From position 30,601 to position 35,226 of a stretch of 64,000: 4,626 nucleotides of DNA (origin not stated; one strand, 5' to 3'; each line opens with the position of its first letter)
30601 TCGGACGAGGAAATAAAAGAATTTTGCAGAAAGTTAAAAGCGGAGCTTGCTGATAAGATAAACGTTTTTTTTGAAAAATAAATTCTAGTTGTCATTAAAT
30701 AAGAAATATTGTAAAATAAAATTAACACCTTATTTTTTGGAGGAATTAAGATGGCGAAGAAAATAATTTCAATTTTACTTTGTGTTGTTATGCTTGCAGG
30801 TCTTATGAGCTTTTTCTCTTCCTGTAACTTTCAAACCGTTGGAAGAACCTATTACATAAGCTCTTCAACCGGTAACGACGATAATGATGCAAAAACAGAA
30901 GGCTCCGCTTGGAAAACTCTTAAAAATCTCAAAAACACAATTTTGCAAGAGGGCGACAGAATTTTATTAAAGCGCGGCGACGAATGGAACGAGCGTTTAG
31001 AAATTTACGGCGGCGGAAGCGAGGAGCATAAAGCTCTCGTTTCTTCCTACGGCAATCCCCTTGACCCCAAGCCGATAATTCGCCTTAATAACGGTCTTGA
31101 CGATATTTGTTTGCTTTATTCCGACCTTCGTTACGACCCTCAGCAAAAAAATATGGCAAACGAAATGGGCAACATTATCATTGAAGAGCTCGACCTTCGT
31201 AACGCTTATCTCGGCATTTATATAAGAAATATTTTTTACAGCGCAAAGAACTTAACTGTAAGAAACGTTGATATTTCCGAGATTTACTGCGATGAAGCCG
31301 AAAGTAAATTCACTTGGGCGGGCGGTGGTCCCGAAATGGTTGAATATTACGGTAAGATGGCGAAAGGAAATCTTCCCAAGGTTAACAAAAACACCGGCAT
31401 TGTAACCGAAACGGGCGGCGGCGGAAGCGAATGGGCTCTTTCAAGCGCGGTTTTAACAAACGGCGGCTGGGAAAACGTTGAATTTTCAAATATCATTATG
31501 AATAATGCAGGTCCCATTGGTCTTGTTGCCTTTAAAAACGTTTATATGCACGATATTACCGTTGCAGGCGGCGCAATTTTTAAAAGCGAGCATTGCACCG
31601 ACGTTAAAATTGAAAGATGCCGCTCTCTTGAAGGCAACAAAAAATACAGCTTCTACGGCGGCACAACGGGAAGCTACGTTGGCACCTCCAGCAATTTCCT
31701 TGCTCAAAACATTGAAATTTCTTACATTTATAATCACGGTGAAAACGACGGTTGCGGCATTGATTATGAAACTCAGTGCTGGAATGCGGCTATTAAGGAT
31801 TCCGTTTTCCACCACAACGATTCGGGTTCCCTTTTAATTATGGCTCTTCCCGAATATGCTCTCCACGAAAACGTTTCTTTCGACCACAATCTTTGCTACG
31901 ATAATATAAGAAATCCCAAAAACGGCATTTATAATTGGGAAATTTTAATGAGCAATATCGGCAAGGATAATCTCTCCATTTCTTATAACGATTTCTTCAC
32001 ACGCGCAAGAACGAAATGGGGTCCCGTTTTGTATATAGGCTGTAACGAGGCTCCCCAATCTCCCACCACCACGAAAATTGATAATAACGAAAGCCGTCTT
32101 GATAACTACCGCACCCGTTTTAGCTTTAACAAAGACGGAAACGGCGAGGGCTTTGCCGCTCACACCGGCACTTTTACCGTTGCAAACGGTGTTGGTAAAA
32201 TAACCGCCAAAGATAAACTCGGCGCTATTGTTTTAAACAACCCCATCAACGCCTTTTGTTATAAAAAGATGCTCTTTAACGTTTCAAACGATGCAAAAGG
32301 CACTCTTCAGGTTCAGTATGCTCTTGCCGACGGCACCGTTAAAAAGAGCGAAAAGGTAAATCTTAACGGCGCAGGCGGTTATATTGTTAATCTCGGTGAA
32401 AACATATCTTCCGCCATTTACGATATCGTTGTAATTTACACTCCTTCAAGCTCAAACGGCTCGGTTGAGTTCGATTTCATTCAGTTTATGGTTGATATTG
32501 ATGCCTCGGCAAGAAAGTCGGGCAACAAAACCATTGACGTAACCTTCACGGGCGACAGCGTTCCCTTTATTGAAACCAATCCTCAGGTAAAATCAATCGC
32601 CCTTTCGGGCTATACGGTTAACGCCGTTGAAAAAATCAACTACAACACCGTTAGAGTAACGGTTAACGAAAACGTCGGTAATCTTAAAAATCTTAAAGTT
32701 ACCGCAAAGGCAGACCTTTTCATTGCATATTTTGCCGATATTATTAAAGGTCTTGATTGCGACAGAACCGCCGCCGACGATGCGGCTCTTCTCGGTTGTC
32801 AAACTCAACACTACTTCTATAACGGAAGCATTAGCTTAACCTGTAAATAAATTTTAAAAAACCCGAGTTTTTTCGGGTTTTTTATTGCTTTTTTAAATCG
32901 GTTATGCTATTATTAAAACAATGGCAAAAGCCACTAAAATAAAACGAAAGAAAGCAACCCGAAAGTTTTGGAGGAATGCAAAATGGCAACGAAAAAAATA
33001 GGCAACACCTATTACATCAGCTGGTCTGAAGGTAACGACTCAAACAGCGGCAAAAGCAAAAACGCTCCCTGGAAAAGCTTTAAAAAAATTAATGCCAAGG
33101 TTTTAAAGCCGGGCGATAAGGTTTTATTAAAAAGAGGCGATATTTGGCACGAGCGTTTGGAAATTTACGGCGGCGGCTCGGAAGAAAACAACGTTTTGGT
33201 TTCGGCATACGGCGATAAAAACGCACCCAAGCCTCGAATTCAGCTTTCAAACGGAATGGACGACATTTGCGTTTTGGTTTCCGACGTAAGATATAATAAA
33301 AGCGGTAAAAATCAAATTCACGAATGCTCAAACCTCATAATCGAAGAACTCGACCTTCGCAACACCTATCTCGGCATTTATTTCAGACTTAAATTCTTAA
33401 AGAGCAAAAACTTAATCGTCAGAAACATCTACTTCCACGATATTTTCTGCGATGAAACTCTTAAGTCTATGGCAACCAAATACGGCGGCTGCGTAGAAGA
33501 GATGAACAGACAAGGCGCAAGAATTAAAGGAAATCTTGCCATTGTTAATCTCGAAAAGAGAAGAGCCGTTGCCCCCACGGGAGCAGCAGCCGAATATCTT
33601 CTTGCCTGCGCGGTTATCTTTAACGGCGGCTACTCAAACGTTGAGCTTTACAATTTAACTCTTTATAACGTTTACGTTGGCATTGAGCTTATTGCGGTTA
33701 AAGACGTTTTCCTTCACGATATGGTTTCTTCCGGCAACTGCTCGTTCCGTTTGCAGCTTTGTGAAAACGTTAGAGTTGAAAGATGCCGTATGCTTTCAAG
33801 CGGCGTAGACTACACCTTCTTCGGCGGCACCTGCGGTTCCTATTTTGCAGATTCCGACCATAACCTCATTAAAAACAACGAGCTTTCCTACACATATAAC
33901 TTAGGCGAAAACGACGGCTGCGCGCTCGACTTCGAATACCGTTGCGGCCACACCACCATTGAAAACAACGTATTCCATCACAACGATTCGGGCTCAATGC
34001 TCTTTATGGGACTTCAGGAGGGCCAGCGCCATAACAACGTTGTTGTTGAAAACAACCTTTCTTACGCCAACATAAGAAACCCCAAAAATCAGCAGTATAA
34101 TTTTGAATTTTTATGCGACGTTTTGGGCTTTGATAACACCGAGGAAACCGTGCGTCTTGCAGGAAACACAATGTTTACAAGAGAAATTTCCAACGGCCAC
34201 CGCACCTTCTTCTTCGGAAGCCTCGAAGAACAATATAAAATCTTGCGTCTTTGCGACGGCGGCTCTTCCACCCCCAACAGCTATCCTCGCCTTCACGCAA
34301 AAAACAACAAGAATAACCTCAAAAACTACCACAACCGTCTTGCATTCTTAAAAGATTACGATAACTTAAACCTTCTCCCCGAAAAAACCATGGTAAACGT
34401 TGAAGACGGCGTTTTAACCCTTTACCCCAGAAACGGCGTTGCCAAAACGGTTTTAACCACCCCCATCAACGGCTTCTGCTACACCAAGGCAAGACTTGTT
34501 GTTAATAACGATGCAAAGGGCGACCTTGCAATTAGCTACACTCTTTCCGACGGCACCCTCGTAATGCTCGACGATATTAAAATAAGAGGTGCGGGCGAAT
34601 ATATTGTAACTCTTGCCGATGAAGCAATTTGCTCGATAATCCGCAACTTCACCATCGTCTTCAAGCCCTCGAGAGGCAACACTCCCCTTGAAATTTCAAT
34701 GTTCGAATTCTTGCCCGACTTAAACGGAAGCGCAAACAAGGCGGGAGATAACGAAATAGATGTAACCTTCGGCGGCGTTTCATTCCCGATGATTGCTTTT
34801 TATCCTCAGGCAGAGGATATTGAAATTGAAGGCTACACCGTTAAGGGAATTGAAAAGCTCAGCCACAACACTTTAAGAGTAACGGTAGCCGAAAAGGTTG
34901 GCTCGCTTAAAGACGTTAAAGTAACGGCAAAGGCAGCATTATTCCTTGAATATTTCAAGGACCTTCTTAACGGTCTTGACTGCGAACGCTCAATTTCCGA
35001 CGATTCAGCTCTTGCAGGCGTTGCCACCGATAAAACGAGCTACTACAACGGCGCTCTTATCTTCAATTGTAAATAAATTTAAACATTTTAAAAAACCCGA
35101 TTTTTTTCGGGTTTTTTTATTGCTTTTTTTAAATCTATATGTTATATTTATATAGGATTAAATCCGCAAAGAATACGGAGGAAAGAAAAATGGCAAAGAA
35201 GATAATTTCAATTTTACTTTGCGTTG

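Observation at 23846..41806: Candidate undescribed system: six diversified beta-helix-like lipoprotein paralogues around an AEC permease / glycyl-radical eliminase / activase core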

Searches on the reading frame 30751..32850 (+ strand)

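Call 4: search_protein_families(library=pfam, proteins=[window:30751-32850:+], max_evalue=0.1)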
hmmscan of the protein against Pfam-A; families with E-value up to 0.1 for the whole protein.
window:30751-32850:+ (699 aa): 1 family
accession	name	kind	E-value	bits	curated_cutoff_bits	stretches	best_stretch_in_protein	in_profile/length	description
PF23764.1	Beta-barrel_GLAA-B_II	-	0.087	13.5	28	0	595-642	14-57/67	GLAA-B beta-barrel domain II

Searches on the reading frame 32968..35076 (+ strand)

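Call 4: search_protein_families(library=pfam, proteins=[window:32968-35076:+], max_evalue=0.1)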
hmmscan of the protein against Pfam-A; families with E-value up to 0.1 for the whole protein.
window:32968-35076:+ (702 aa): 1 family
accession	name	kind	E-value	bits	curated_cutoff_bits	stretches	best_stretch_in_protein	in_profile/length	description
PF13229.12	Beta_helix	-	2e-05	24.7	25.9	1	216-363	3-138/158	Right handed beta helix region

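Call 5: search_protein_families(library=ncbifam, proteins=[window:32968-35076:+], max_evalue=0.1)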
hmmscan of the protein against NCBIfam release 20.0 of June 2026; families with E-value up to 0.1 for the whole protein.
window:32968-35076:+ (702 aa): 1 family
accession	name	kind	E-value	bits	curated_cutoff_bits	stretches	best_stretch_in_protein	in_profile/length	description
NF047897.1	LctobiosidLnbX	equivalog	2.6e-15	55.4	2500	1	8-98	39-132/1498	lacto-N-biosidase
